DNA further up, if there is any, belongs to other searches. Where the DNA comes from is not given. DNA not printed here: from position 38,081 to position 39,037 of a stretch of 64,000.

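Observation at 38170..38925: Single AT-rich orphan gene between rodA and the radical SAM gene, bracketed by GC-rich palindromic repeats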

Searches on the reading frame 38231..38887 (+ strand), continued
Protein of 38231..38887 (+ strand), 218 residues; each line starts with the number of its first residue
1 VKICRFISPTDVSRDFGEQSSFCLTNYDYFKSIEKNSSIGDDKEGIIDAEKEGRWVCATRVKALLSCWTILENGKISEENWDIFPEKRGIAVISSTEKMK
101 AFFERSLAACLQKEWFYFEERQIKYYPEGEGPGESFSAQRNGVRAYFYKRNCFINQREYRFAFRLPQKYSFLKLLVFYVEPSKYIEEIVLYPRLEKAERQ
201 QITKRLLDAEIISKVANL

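Call 78: search_protein_families(library=pfam, alignment_id=A4, max_evalue=0.01)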
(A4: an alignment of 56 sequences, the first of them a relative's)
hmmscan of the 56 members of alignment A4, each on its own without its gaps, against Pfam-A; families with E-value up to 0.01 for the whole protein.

A. member 1, P0081 (280 aa): 0 families

B. families by the number of members that match (of 56 scanned): 1 family
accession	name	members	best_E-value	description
PF11185.13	DUF2971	21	2.8e-08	Protein of unknown function (DUF2971)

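Call 80: search_protein_families(library=pfam, proteins=[L003:399-1136:+, L004:282-1118:+, L004:1134-1697:+, L005:766-1299:+, P0057, P0121, P0100, P0114], max_evalue=0.01)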
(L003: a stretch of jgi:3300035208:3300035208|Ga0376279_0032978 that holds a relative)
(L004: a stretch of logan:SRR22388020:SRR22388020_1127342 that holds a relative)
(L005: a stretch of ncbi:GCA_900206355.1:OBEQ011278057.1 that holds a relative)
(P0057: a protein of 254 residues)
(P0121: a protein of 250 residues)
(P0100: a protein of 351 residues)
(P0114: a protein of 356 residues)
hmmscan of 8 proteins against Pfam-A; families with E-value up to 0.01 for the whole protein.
L003:399-1136:+ (246 aa): 1 family
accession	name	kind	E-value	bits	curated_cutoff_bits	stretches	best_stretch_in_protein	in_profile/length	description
PF00496.27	SBP_bac_5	-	2.3e-39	136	32.4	1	2-155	205-353/368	Bacterial extracellular solute-binding proteins, family 5 Middle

L004:282-1118:+ (279 aa): 1 family
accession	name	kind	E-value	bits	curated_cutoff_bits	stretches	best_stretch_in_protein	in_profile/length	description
PF11775.14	CobT_C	-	0.0011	19.2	21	1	48-141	25-129/220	Cobalamin biosynthesis protein CobT VWA domain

L004:1134-1697:+ (188 aa): 2 families
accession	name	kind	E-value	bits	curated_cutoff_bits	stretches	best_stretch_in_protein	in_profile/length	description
PF14213.11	DUF4325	-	2.8e-06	27.4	23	1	24-64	1-38/64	STAS-like domain of unknown function (DUF4325)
PF12802.13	MarR_2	-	0.0011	19.5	27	1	130-175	11-57/61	MarR family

L005:766-1299:+ (178 aa): 0 families

P0057 (254 aa): 0 families

P0121 (250 aa): 0 families

P0100 (351 aa): 1 family
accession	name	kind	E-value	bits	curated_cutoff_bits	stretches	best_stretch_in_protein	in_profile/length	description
PF11185.13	DUF2971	-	3.6e-07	31.9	22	1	159-273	1-89/89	Protein of unknown function (DUF2971)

P0114 (356 aa): 1 family
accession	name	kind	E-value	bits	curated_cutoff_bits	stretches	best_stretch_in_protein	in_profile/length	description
PF11185.13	DUF2971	-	1.8e-06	29.6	22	1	207-278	1-89/89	Protein of unknown function (DUF2971)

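Call 84: find_encoding_contigs(protein=P0057, flank=10000, max_places=4)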
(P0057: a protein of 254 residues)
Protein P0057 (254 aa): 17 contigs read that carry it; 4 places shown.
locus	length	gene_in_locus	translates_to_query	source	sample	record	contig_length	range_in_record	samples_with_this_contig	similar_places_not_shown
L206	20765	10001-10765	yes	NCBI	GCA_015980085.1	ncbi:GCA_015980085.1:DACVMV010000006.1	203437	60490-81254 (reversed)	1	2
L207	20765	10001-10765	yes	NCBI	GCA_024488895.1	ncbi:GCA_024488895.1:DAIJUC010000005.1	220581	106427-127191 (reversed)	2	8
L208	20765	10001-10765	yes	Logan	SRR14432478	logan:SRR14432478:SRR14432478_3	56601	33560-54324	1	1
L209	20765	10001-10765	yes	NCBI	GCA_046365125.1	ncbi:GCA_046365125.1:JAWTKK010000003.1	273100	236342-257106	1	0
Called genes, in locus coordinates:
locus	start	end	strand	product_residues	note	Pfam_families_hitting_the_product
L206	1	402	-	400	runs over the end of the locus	PF01266:DAO (faint), PF01494:FAD_binding_3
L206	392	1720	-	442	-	PF05195:AMP_N, PF00557:Peptidase_M24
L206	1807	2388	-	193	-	PF03695:UPF0149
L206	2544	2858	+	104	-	PF05164:ZapA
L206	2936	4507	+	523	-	PF01645:Glu_synthase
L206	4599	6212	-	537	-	PF00990:GGDEF, PF00563:EAL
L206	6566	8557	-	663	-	PF00270:DEAD (faint), PF04851:ResIII, PF17757:UvrB_inter, PF27431:UvrB_3rd, PF00271:Helicase_C, PF12344:UvrB, PF02151:UVR (weak)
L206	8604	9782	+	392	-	PF00155:Aminotran_1_2, PF00266:Aminotran_5 (faint), PF01041:DegT_DnrJ_EryC1 (weak)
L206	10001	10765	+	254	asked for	-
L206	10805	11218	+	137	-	-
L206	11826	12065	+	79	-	PF13560:HTH_31 (weak), PF01381:HTH_3, PF13443:HTH_26 (weak)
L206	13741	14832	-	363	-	-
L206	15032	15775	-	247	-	PF00462:Glutaredoxin (weak), PF07291:MauE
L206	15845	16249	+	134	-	PF00376:MerR, PF13411:MerR_1, PF09278:MerR-DNA-bind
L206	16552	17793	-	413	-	PF20856:SdbC_C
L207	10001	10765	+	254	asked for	-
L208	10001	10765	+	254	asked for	-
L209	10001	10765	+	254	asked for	-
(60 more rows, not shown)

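Call 85: find_encoding_contigs(protein=P0152, flank=10000, max_places=3)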
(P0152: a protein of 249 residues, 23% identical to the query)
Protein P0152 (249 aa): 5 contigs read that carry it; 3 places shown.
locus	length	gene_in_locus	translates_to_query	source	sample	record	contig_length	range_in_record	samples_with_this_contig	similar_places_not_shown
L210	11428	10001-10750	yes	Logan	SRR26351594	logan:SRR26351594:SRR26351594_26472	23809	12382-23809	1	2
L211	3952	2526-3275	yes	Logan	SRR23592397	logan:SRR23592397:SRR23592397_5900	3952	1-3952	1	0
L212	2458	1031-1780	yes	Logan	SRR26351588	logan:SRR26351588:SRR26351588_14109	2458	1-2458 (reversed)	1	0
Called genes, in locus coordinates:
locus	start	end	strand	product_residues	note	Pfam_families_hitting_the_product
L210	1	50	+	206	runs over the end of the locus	PF01569:PAP2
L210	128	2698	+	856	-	PF00521:DNA_topoisoIV, PF03989:DNA_gyraseA_C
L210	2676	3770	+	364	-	PF00266:Aminotran_5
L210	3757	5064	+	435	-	PF00275:EPSP_synthase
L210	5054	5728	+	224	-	PF13189:Cytidylate_kin2 (weak), PF02224:Cytidylate_kin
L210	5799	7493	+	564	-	PF21710:Spt6_S1 (faint), PF00575:S1, PF23459:S1_RRP5 (weak), PF00575:S1, PF23459:S1_RRP5 (weak)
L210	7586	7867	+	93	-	PF06305:LapA_dom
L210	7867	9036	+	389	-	PF12895:ANAPC3 (faint), PF00515:TPR_1 (faint), PF07719:TPR_2 (faint), PF13176:TPR_7 (faint), PF13181:TPR_8 (faint), PF13424:TPR_12 (faint), PF14559:TPR_19 (weak), PF18073:Zn_ribbon_LapB, +2 more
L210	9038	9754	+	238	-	PF00215:OMPdecase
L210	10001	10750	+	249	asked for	-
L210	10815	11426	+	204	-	?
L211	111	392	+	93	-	PF06305:LapA_dom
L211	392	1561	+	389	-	PF12895:ANAPC3 (faint), PF00515:TPR_1 (faint), PF07719:TPR_2 (faint), PF13176:TPR_7 (faint), PF13181:TPR_8 (faint), PF13424:TPR_12 (faint), PF14559:TPR_19 (weak), PF18073:Zn_ribbon_LapB, +2 more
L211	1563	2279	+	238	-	PF00215:OMPdecase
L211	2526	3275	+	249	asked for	-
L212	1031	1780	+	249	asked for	-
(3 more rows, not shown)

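Call 100: search_solved_structures(query=A4, max_evalue=10)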
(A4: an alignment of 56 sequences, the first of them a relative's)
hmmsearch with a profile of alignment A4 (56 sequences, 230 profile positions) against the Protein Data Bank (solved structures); distinct sequences matched with E-value up to 10: 0.

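Call 107: search_dna_similar(query=window:38231-38884:+, collection=plasmids, mode=protein, max_evalue=0.01, max_rows=15)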
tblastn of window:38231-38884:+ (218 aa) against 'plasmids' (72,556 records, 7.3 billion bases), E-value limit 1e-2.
No match.

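Call 108: search_dna_similar(query=window:38231-38884:+, collection=phages, mode=protein, max_evalue=0.01, max_rows=15)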
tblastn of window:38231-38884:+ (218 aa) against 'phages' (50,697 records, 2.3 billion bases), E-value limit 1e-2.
No match.
